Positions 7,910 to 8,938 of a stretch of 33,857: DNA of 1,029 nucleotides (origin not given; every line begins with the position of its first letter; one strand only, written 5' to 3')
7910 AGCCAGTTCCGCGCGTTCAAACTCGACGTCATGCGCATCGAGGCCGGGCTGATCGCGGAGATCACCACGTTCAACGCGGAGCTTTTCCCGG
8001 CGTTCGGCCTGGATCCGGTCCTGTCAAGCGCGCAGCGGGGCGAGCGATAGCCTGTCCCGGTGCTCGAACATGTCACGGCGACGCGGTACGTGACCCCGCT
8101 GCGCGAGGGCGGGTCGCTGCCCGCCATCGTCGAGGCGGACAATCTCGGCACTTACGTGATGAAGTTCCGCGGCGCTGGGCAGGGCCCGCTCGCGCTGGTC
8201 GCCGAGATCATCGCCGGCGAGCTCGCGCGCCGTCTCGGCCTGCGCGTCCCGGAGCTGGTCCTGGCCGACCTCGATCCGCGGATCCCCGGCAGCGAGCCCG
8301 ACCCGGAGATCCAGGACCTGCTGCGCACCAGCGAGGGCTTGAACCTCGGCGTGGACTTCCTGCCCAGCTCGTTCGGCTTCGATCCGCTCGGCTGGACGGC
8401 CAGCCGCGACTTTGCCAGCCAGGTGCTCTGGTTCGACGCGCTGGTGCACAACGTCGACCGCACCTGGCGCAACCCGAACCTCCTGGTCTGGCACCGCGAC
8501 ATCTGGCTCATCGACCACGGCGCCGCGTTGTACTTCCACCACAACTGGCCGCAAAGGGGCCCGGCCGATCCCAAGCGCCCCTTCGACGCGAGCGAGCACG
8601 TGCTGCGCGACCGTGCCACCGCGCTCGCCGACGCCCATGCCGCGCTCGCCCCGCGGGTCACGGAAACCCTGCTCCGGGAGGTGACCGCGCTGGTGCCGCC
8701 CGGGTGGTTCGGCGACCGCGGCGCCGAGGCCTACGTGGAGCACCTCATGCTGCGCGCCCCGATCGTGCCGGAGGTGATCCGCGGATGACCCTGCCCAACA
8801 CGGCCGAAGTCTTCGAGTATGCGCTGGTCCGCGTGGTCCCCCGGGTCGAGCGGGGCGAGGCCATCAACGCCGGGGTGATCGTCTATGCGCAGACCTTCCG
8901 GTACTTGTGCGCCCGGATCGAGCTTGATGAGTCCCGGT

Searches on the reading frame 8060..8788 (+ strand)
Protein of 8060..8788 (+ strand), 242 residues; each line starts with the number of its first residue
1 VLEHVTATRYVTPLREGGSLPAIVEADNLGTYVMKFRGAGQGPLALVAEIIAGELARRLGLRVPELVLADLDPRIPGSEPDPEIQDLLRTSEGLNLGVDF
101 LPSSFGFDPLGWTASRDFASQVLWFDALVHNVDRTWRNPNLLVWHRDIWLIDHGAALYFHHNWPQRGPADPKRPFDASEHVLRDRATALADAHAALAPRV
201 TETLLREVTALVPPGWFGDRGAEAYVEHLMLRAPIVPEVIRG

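Call 3: search_protein_families(library=pfam, proteins=[window:8060-8788:+], max_evalue=0.01)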
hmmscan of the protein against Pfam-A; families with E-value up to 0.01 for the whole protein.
window:8060-8788:+ (242 aa): 1 family
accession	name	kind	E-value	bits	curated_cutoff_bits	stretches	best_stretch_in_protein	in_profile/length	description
PF20613.4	HipA_2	-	7.8e-13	48.7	27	1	14-158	8-153/240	HipA-like kinase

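Call 4: search_protein_families(library=ncbifam, proteins=[window:8060-8788:+], max_evalue=0.01)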
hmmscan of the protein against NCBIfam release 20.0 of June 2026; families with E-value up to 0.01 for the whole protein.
window:8060-8788:+ (242 aa): 0 families

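Call 5: search_protein_families(library=padloc, proteins=[window:8060-8788:+], max_evalue=0.1)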
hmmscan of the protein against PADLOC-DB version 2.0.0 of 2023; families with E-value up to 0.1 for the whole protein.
window:8060-8788:+ (242 aa): 1 family
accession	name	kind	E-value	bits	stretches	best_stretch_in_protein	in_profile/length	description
PDLC04766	PDC-M66A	-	1.6e-22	78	1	1-223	9-246/270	-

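Call 27: search_solved_structures(query=window:8060-8788:+, max_evalue=10, show_alignments=2)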
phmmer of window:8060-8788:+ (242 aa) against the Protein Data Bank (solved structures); distinct sequences matched with E-value up to 10: 2.
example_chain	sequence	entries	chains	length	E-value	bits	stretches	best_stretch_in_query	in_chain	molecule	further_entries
7dfq_A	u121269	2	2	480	0.36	13.5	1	106-133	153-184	4-O-alpha-L-rhamnosyl-beta-D-glucuronidase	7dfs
7wfe_B2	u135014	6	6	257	0.98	12.1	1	57-117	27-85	Photosystem I chlorophyll a/b-binding protein 2, chloroplastic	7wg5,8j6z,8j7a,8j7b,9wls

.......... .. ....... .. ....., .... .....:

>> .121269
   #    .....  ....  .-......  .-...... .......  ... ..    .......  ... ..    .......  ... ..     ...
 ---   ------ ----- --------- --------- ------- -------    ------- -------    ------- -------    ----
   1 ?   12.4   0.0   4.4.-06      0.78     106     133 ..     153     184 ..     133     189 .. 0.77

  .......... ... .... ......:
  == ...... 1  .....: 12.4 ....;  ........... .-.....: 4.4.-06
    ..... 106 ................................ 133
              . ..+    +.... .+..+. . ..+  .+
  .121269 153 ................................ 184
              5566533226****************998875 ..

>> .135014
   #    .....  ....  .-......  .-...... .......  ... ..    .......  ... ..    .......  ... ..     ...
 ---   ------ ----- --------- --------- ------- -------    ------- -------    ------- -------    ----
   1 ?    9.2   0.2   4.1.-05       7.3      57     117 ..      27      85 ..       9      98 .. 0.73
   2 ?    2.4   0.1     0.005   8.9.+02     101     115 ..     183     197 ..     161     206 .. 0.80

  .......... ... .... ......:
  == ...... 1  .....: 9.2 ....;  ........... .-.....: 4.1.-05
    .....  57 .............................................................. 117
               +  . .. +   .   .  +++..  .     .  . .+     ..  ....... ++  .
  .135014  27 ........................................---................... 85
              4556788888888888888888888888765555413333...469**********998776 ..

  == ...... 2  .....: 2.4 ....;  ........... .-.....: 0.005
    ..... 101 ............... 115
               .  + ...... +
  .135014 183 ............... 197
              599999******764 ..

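Call 28: find_homologous_proteins(query=window:8060-8788:+, max_evalue=0.001)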
Query window:8060-8788:+ (242 aa): 8000 proteins with E <= 0.001 among 8000 candidates; the best 120 are listed.
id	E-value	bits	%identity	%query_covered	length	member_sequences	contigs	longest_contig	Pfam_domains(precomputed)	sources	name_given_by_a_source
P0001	3.1e-150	517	94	100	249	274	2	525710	PF20613.5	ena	-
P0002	8.4e-146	502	93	100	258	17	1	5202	PF20613.5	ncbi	-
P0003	3.5e-143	494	92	98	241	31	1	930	PF20613.5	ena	-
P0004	4.6e-142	490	90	100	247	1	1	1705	PF20613.5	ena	-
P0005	6.4e-142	489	94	97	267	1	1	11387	PF20613.5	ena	-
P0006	6.5e-142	489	90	100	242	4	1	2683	PF20613.5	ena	-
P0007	3.6e-141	487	90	100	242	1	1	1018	PF20613.5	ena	-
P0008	3.6e-141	487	89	100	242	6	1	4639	PF20613.5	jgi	jgi:hypothetical protein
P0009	7.5e-141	486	90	100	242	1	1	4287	PF20613.5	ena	-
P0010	9.0e-141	486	90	100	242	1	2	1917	PF20613.5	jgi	-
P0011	9.4e-141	486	90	100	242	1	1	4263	PF20613.5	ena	-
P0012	1.7e-140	485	88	100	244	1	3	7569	PF20613.5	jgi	jgi:HipA-like kinase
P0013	1.7e-140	485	90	100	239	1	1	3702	PF20613.5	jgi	jgi:hypothetical protein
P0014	2.1e-140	485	90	100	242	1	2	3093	PF20613.5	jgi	-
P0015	7.7e-140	483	89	100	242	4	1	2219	PF20613.5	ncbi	-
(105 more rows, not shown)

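Call 34: find_homologous_proteins(query=A1, max_evalue=0.001)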
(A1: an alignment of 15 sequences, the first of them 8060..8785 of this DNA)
Query A1 (15 sequences) (242 aa, profile of the alignment): 8000 proteins with E <= 0.001 among 8000 candidates; the best 120 are listed.
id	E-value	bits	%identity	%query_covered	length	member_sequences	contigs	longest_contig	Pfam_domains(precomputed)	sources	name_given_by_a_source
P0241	2.0e-122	425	55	96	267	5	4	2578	PF20613.5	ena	-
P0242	3.3e-122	425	55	95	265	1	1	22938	PF20613.5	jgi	jgi:hypothetical protein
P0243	3.8e-122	424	56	97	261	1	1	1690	PF20613.5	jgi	jgi:hypothetical protein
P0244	8.4e-122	423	54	94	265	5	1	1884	PF20613.5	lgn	-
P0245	1.9e-121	422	55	97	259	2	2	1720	PF20613.5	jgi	jgi:hypothetical protein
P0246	4.3e-121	421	59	94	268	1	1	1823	PF20613.5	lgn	-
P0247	4.9e-121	421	57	88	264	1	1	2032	PF20613.5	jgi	jgi:hypothetical protein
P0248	1.0e-120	420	55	94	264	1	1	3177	PF20613.5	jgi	jgi:hypothetical protein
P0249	1.5e-120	419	55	95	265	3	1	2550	PF20613.5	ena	-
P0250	2.2e-120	419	58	90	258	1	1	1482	PF20613.5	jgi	jgi:hypothetical protein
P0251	2.6e-120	418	52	94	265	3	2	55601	PF20613.5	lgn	-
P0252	3.2e-120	418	56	94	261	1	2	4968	PF20613.5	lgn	-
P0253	6.2e-120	417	54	94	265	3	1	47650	PF20613.5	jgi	jgi:hypothetical protein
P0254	8.6e-120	417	54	94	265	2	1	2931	PF20613.5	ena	-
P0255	1.2e-119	416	53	90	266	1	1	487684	PF20613.5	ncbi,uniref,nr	ncbi:HipA family kinase [Pontibacter vulgaris]|uniref:HipA family kinase n=1 Tax=Pontibacter vulgari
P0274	2.0e-118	412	48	99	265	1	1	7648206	PF20613.5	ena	-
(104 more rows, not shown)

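Call 39: search_solved_structures(query=A3, max_evalue=10, show_alignments=3)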
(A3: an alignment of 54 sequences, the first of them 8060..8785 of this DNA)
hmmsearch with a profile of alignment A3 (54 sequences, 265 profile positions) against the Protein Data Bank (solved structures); distinct sequences matched with E-value up to 10: 4.
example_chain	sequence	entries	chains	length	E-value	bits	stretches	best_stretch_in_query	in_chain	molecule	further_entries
3tzt_A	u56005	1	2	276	0.27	13.5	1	122-188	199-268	Glycosyl transferase family 8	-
4iop_B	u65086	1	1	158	0.36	13.1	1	154-203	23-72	Killer cell lectin-like receptor subfamily F member 2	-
3n5i_A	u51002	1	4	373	1.3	11.3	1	14-61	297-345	Beta-peptidyl aminopeptidase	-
3n2w_A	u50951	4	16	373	1.3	11.3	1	14-61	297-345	Beta-peptidyl aminopeptidase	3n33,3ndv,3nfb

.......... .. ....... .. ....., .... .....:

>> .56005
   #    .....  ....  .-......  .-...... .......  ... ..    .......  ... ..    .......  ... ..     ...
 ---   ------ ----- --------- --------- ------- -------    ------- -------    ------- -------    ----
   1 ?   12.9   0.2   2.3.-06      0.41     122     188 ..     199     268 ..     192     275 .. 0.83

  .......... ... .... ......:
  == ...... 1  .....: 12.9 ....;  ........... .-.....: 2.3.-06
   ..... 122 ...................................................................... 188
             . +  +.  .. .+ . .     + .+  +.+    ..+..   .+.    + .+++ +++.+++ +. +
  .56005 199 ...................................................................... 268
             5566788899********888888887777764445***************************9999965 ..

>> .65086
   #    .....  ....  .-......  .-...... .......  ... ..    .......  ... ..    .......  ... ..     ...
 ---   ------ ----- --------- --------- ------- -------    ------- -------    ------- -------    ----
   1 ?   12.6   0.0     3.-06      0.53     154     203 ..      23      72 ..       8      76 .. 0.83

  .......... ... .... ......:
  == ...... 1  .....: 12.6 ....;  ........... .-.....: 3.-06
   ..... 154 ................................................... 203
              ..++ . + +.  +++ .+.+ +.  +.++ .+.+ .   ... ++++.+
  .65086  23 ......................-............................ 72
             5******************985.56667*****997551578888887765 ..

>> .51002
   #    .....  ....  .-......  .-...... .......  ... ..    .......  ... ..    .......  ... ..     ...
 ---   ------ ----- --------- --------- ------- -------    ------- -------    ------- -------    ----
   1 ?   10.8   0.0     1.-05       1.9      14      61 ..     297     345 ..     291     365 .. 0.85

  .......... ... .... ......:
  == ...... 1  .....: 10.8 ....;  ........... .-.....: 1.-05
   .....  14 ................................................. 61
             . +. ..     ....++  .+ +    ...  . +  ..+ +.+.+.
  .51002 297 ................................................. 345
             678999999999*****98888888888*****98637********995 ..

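Call 44: search_dna_similar(query=window:8060-8785:+, collection=phages, mode=protein, max_evalue=0.001, max_rows=20)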
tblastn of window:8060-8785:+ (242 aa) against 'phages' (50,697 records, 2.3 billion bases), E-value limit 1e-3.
Records with a match: 2; places in all: 2; records where one place covers at least 80% of the query: 0.
Best place of each record, by identity: <60% 2.
By first word of the organism name: Campylobacter 2.
By host as written in the record: Campylobacter jejuni NCTC 12660 1; Campylobacter coli 1.
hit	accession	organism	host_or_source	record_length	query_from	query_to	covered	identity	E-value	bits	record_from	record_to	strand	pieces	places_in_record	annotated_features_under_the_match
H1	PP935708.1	Campylobacter phage vB_CJ12660_3PH123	Campylobacter jejuni NCTC 12660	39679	17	157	58%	24.7%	2e-7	57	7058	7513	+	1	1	hypothetical protein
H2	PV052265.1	Campylobacter phage CC12667_12684_ph15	Campylobacter coli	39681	17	157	58%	24.7%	2e-7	57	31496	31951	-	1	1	hypothetical protein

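Call 45: get_annotated_region(hit=H1, flank=3000)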
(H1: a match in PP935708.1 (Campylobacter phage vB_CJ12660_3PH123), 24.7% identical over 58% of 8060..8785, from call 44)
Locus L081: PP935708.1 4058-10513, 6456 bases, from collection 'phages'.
description: Campylobacter phage vB_CJ12660_3PH123, complete genome.
organism: Campylobacter phage vB_CJ12660_3PH123 (NCBI taxid 3236702)
taxonomy: Viruses
host: Campylobacter jejuni NCTC 12660; source: poultry droppings; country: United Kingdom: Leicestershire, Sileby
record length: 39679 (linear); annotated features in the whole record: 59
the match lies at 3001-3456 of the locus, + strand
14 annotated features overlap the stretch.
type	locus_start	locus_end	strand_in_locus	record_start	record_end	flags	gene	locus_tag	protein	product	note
CDS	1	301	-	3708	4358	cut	-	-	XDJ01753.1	hypothetical protein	rasttk_feature_annotation_tool=annotate_proteins_km e r_v2; rasttk_feature_creation_tool=/opt/patric- ...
CDS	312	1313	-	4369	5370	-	-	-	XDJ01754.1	hypothetical protein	rasttk_feature_annotation_tool=annotate_proteins_km e r_v2; rasttk_feature_creation_tool=/opt/patric- ...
CDS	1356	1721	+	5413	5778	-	-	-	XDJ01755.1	hypothetical protein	rasttk_feature_annotation_tool=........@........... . g; rasttk_feature_creation_tool=/opt/patric- ...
CDS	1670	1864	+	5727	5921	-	-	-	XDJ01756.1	hypothetical protein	rasttk_feature_annotation_tool=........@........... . g; rasttk_feature_creation_tool=/opt/patric- ...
CDS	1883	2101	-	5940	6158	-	-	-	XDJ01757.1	hypothetical protein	rasttk_feature_annotation_tool=annotate_proteins_km e r_v2; rasttk_feature_creation_tool=/opt/patric- ...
CDS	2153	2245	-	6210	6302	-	-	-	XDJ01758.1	hypothetical protein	rasttk_feature_annotation_tool=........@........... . g; rasttk_feature_creation_tool=/opt/patric- ...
CDS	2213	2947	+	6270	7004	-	-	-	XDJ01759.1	putative repressor protein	rasttk_feature_annotation_tool=annotate_proteins_km e r_v2; rasttk_feature_creation_tool=/opt/patric- ...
CDS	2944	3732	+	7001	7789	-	-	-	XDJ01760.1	hypothetical protein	rasttk_feature_annotation_tool=annotate_proteins_km e r_v2; rasttk_feature_creation_tool=/opt/patric- ...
CDS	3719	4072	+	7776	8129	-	-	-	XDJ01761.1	hypothetical protein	rasttk_feature_annotation_tool=annotate_proteins_km e r_v2; rasttk_feature_creation_tool=/opt/patric- ...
CDS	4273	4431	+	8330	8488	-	-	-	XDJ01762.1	hypothetical protein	rasttk_feature_annotation_tool=annotate_proteins_km e r_v2; rasttk_feature_creation_tool=/opt/patric- ...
CDS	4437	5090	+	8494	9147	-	-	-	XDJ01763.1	DNA/RNA non-specific endonuclease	rasttk_feature_annotation_tool=annotate_proteins_km e r_v2; rasttk_feature_creation_tool=/opt/patric- ...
CDS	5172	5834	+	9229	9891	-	-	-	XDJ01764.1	hypothetical protein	rasttk_feature_annotation_tool=annotate_proteins_km e r_v2; rasttk_feature_creation_tool=/opt/patric- ...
CDS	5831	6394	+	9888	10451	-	-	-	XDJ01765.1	hypothetical protein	rasttk_feature_annotation_tool=annotate_proteins_km e r_v2; rasttk_feature_creation_tool=/opt/patric- ...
CDS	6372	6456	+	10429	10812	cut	-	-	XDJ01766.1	hypothetical protein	rasttk_feature_annotation_tool=annotate_proteins_km e r_v2; rasttk_feature_creation_tool=/opt/patric- ...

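Call 46: search_dna_similar(query=window:8060-8785:+, collection=plasmids, mode=protein, max_evalue=0.001, max_rows=30, rows=spread)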
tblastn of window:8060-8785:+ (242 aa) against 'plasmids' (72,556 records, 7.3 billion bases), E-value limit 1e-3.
Records with a match: 8; places in all: 8; records where one place covers at least 80% of the query: 7.
Best place of each record, by identity: 60-80% 1; <60% 7.
By first word of the organism name: Streptomyces 3; Nonomuraea 1; Chondrinema 1; Parabacteroides 1; Bacteroides 1; Pseudorhodobacter 1.
By predicted mobility (MOB-suite, as given by PLSDB): non-mobilizable 6; mobilizable 2.
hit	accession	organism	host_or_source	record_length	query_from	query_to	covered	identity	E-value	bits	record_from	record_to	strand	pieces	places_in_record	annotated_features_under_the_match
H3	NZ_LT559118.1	Nonomuraea gerenzanensis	-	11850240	1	233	96%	61.4%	2e-82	275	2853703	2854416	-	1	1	none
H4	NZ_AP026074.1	Streptomyces nigrescens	-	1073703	2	233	96%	53.3%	2e-59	209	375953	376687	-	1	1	none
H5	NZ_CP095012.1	Streptomyces sp. 2P-4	cell culture,mudflats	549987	1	214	88%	53.7%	2e-62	218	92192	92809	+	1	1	HipA family kinase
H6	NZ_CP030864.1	Streptomyces globosus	cell culture,environment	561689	1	214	88%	53.7%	2e-62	218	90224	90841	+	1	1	HipA family kinase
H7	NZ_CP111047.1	Chondrinema litorale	Seaweed,red alga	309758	5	241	98%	45.3%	5e-60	211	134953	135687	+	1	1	HipA family kinase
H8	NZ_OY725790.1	Parabacteroides distasonis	-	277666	2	217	89%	49.1%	2e-55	197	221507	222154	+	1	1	HipA family kinase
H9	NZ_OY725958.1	Bacteroides finegoldii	-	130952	2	218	90%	47.9%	2e-56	200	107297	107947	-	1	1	HipA family kinase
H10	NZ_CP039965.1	Pseudorhodobacter turbinis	single bacterial isolate,Turban shell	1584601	1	162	67%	31.5%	1e-8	62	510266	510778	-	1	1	record has no annotation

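Call 47: predict_structure(alignment_id=A3)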
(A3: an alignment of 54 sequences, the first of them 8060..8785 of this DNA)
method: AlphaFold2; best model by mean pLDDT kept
length: 242 residues; sequences in the alignment: 54
mean_pLDDT: 76.8   pTM: 0.81
mean pLDDT of the five models: 76.8, 76.4, 75.5, 73.0, 71.3
residues with pLDDT >= 90: 54; 70-90: 116; 50-70: 55; < 50: 17
segments of 3 or more residues with pLDDT < 50: 38-40, 105-110
pLDDT, mean of each block of 10 residues (from residue 1): 81 59 81 64 72 88 80 76 74 71 51 79 90 69 57 55 61 89 91 98 95 82 89 95 82
secondary structure, 60 per line:
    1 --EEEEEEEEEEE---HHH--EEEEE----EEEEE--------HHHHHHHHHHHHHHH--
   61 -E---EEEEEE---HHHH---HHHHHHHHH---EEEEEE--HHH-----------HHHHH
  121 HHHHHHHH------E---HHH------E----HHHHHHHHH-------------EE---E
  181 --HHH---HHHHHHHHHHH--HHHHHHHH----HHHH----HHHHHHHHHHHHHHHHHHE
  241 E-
elements in order: E3-13 E22-26 E31-35 H44-58 E66-71 H75-78 H82-90 E94-99 H116-128 H153-161 H189-199 H202-209 H214-217 H222-239

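Call 48: search_protein_families(library=pfam, proteins=[L081:2944-3732:+, L081:3719-4072:+], max_evalue=0.01)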
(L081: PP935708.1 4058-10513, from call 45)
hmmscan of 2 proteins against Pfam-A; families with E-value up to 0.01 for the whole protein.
L081:2944-3732:+ (262 aa): 2 families
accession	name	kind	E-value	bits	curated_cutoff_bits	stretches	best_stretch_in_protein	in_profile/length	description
PF20613.4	HipA_2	-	9.5e-10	38.6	27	1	10-244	1-218/240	HipA-like kinase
PF00454.33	PI3_PI4_kinase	-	0.0042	17.5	27.1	1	135-172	137-174/241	Phosphatidylinositol 3- and 4-kinase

L081:3719-4072:+ (117 aa): 1 family
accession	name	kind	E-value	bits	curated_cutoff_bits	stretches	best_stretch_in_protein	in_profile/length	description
PF11236.13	DUF3037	-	0.00018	22.2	22.6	1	6-74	1-69/118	Protein of unknown function (DUF3037)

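Call 52: fold_search(model_id=the predicted structure, library=pdb)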
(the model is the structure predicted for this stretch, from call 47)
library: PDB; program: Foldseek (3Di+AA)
matches with E <= 10: 1353; with E <= 0.001: 1
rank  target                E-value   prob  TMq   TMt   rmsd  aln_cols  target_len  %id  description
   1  3akl_C                4.4e-04  1.00  0.55  0.49   8.2       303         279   13  Crystal structure of A Helicobacter pylori proinflammatory kinase CtkA (released 2010-12-01)
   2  5wrs_B                1.1e-03  1.00  0.50  0.31   9.6       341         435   12  Crystal Structure of Fam20A in complex with ATP (released 2017-05-03)
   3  5wrr_A                1.1e-03  1.00  0.48  0.30  10.1       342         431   12  Crystal structure of Fam20A (released 2017-05-03)
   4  3akk_A                1.9e-03  1.00  0.53  0.45   7.4       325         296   12  Crystal structure of A Helicobacter pylori proinflammatory kinase CtkA (released 2010-12-01)
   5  5wrr_B                1.9e-03  1.00  0.50  0.31   9.4       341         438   12  Crystal structure of Fam20A (released 2017-05-03)
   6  3akk_D                4.1e-03  1.00  0.55  0.47   7.3       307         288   12  Crystal structure of A Helicobacter pylori proinflammatory kinase CtkA (released 2010-12-01)
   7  5yh0_G                4.9e-03  0.93  0.41  0.28  10.5       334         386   16  The structure of DrFam20C1 (released 2018-04-11)
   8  3akk_C                5.4e-03  0.99  0.50  0.44   7.8       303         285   12  Crystal structure of A Helicobacter pylori proinflammatory kinase CtkA (released 2010-12-01)
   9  5yh0_F                6.5e-03  0.98  0.49  0.34   9.5       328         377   13  The structure of DrFam20C1 (released 2018-04-11)
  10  3akk_B                6.8e-03  0.99  0.49  0.42   9.7       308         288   14  Crystal structure of A Helicobacter pylori proinflammatory kinase CtkA (released 2010-12-01)
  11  6m0u                  8.1e-03  0.77  0.34  0.31  12.5       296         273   14  Structure of AhSYMRK kinase domain mutant - K625E (released 2021-02-24)
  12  4kqa_A                8.6e-03  0.80  0.37  0.24  12.7       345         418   12  Crystal structure of the golgi casein kinase (released 2013-06-26)
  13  6rn8_A                8.6e-03  0.72  0.32  0.29  14.0       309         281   10  RIP2 Kinase Catalytic Domain complex with 2(4[(1,3benzothiazol5yl)amino]6(2methylpropane2sulfonyl)quinazolin7yl)oxy)et (released 2019-07-17)
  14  4kqa_D                9.1e-03  0.91  0.42  0.26  11.0       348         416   12  Crystal structure of the golgi casein kinase (released 2013-06-26)
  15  5yh2_B                9.6e-03  0.97  0.49  0.31   9.1       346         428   14  The structure of DrFam20C1 and hFam20A complex (released 2018-04-11)
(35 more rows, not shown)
